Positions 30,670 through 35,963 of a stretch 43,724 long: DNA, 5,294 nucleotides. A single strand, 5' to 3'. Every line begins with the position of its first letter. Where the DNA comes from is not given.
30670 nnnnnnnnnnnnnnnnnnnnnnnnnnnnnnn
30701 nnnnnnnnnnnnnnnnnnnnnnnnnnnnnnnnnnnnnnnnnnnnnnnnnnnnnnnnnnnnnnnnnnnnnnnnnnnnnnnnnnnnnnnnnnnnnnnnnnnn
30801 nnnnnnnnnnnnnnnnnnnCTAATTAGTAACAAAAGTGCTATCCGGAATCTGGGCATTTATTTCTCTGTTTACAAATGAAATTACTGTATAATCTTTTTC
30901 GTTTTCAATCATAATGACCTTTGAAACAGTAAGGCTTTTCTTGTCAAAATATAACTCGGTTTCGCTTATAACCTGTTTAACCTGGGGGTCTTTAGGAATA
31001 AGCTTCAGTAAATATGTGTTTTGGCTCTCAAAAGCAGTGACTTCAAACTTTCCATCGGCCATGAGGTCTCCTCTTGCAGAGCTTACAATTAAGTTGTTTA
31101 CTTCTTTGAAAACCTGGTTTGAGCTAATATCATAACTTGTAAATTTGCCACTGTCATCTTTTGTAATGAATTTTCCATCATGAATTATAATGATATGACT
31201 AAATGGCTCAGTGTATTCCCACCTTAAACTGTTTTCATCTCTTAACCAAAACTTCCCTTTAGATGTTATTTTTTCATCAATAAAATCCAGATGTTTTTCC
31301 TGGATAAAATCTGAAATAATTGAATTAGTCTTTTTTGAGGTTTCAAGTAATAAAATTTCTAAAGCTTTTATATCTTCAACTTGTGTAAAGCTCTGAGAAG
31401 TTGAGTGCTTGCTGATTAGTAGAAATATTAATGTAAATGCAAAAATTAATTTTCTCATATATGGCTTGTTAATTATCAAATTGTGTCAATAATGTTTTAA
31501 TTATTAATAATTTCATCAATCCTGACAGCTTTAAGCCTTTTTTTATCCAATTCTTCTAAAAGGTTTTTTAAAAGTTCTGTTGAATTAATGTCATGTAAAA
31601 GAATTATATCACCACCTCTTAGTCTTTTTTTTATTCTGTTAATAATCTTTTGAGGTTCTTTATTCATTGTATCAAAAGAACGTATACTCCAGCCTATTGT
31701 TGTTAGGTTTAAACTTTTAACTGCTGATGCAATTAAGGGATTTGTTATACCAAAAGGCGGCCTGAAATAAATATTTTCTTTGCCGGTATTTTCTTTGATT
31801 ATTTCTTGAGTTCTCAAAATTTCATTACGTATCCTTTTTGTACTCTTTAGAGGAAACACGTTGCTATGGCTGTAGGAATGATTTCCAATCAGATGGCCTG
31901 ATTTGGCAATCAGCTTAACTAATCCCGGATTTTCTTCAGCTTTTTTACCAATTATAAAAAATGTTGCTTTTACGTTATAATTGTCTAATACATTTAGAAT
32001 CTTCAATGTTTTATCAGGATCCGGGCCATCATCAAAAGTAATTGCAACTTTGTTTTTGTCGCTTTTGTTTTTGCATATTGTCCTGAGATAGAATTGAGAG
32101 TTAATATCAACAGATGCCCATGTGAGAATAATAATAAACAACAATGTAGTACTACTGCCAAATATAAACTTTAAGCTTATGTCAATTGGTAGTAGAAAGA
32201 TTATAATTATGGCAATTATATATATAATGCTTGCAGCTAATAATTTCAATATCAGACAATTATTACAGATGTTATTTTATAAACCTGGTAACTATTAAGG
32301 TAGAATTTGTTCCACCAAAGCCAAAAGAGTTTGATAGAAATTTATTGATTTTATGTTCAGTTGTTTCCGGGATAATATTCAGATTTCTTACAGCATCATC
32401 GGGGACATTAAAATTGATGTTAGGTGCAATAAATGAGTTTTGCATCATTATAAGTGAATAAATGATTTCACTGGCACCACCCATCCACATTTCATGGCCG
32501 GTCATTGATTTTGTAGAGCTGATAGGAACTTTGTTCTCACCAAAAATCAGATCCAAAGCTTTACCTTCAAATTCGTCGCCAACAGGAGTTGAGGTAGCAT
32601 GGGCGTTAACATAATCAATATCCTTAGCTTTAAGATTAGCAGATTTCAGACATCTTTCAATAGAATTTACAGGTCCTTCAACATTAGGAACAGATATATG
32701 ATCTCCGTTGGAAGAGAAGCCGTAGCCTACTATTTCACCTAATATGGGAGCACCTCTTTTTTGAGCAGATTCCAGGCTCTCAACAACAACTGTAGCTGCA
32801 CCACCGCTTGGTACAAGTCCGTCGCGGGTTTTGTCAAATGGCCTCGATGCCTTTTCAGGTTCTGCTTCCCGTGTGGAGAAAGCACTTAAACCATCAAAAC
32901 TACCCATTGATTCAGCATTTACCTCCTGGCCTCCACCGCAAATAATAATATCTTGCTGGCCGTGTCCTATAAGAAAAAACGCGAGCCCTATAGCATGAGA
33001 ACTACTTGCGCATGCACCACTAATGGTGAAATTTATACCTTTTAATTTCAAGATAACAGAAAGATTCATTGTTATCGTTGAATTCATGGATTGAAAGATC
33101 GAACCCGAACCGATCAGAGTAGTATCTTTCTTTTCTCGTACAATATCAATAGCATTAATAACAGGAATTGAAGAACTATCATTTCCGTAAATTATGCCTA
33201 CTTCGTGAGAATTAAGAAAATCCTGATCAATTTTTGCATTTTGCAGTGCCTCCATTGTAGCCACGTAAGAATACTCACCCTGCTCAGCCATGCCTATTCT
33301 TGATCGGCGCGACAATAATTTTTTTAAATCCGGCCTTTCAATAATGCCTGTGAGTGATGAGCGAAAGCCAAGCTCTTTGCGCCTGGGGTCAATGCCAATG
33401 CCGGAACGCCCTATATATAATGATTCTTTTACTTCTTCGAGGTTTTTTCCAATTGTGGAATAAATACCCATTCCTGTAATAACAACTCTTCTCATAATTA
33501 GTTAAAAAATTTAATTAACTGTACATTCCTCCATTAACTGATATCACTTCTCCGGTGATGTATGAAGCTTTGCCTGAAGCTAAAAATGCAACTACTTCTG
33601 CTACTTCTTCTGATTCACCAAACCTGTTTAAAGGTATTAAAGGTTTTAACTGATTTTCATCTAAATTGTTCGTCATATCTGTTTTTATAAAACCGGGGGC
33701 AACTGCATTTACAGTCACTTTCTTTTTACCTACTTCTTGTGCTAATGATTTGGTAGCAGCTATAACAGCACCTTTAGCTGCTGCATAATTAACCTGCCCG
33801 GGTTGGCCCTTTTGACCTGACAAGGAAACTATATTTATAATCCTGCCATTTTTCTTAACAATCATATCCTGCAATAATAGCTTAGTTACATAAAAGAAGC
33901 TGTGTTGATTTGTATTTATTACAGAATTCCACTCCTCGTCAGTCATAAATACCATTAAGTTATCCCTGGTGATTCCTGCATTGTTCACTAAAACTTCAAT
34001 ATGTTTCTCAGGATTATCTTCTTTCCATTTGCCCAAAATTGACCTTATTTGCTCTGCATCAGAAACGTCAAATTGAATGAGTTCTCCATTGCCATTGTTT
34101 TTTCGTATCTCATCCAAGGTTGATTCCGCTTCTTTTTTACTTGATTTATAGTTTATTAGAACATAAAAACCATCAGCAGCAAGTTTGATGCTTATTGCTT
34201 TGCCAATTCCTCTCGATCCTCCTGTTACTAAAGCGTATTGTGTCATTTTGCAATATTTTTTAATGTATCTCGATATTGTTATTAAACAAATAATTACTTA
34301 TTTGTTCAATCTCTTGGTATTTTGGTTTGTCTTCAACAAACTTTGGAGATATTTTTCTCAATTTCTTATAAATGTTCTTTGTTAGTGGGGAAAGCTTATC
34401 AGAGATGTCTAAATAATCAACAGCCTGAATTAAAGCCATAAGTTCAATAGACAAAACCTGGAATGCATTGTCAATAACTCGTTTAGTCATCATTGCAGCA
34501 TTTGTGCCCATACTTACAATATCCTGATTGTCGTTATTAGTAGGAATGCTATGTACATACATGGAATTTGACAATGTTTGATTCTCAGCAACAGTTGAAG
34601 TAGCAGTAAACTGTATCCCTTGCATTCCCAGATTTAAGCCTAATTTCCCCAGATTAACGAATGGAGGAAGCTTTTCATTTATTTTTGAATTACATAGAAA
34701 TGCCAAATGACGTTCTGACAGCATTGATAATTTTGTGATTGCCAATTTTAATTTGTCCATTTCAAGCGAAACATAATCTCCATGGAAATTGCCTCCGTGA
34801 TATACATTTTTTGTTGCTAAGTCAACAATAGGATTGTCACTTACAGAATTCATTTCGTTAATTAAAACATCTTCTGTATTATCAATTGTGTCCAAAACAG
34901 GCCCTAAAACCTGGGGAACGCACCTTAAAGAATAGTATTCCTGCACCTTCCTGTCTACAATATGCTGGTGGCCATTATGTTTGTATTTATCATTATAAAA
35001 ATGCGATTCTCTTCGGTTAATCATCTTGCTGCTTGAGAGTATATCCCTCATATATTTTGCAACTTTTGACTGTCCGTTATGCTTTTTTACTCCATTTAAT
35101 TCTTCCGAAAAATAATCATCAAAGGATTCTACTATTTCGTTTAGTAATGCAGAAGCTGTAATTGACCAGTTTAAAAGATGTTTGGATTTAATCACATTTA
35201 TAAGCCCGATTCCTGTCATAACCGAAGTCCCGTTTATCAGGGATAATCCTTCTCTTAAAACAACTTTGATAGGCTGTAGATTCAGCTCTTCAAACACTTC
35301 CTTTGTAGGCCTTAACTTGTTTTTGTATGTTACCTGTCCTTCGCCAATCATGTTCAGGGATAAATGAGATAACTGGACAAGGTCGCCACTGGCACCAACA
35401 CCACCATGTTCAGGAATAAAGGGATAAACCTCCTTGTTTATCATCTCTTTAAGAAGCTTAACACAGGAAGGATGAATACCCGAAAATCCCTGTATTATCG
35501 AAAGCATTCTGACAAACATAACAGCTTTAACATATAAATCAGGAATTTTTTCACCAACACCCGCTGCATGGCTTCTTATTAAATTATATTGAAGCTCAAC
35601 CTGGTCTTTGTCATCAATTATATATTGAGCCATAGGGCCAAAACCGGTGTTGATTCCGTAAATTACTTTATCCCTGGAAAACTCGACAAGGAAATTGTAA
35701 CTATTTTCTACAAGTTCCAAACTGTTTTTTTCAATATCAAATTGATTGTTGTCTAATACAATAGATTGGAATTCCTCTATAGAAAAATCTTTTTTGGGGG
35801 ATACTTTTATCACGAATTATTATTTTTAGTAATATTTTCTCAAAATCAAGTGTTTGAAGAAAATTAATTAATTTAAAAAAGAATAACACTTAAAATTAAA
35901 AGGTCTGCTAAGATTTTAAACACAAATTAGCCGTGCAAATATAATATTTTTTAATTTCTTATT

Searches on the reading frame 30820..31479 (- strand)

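Call 6: search_protein_families(library=pfam, proteins=[window:30820-31479:-], max_evalue=0.001)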
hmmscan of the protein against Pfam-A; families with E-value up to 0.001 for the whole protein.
window:30820-31479:- (219 aa): 1 family
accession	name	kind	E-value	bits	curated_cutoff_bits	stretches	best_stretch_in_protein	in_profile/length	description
PF03548.22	LolA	-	6.2e-14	52.5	23.6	1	50-217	2-163/165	Outer membrane lipoprotein carrier protein LolA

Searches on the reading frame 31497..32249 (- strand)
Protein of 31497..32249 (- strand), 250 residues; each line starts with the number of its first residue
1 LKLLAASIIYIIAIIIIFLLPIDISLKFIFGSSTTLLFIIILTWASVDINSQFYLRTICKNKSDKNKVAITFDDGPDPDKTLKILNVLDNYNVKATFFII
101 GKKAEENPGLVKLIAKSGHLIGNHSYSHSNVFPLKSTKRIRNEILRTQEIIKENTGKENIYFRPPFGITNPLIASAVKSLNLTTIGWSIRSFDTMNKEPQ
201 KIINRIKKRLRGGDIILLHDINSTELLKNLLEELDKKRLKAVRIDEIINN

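Call 6: search_protein_families(library=pfam, proteins=[window:31497-32249:-], max_evalue=0.001)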
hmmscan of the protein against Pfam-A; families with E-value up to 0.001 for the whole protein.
window:31497-32249:- (250 aa): 2 families
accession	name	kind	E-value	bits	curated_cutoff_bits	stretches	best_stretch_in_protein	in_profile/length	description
PF01522.26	Polysacc_deac_1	-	1.3e-37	129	23.1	1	61-184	2-123/124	Polysaccharide deacetylase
PF10096.14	DUF2334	-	0.0006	19.9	26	0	69-131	3-79/203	Uncharacterized protein conserved in bacteria (DUF2334)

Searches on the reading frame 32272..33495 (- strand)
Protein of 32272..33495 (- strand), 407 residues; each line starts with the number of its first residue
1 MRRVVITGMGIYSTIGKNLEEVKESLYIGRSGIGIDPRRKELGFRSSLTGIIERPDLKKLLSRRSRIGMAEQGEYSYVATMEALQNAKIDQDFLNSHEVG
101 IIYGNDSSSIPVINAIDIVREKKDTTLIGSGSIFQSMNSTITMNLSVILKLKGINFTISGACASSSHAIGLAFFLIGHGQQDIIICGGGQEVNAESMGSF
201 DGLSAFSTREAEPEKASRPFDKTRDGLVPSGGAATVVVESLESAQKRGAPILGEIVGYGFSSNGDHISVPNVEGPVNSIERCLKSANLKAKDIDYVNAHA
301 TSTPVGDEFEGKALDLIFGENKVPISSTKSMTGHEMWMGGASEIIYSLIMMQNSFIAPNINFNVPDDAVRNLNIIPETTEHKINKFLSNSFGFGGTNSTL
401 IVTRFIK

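Call 6: search_protein_families(library=pfam, proteins=[window:32272-33495:-], max_evalue=0.001)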
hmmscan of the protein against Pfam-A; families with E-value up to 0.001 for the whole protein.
window:32272-33495:- (407 aa): 3 families
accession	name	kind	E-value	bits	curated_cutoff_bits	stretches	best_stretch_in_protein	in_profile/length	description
PF00109.32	ketoacyl-synt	-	3.9e-33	115.5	20.8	1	1-244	1-252/252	Beta-ketoacyl synthase, N-terminal domain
PF02801.28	Ketoacyl-synt_C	-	1.4e-28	99.7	20.8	1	252-362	1-118/119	Beta-ketoacyl synthase, C-terminal domain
PF00108.29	Thiolase_N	-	0.00073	19.4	26.4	0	153-197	76-120/260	Thiolase, N-terminal domain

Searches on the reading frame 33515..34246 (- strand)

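Call 6: search_protein_families(library=pfam, proteins=[window:33515-34246:-], max_evalue=0.001)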
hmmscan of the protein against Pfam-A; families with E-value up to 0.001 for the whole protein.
window:33515-34246:- (243 aa): 3 families
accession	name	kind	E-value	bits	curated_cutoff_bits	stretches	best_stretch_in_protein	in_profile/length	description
PF13561.12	adh_short_C2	-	1e-57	195.9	27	1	12-241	6-235/236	Enoyl-(Acyl carrier protein) reductase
PF00106.31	adh_short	-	1.9e-56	191.1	26.6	1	4-199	2-194/195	short chain dehydrogenase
PF08659.16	KR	-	8.5e-19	68.6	22.6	1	6-168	4-163/180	KR domain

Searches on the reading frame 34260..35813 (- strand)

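Call 7: search_protein_families(library=pfam, proteins=[window:34260-35813:-], max_evalue=0.001)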
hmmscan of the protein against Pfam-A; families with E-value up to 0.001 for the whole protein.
window:34260-35813:- (517 aa): 1 family
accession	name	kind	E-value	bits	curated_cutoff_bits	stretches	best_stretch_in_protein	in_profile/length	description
PF00221.24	Lyase_aromatic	-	4.9e-161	537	27.3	1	11-487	2-466/466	Aromatic amino acid lyase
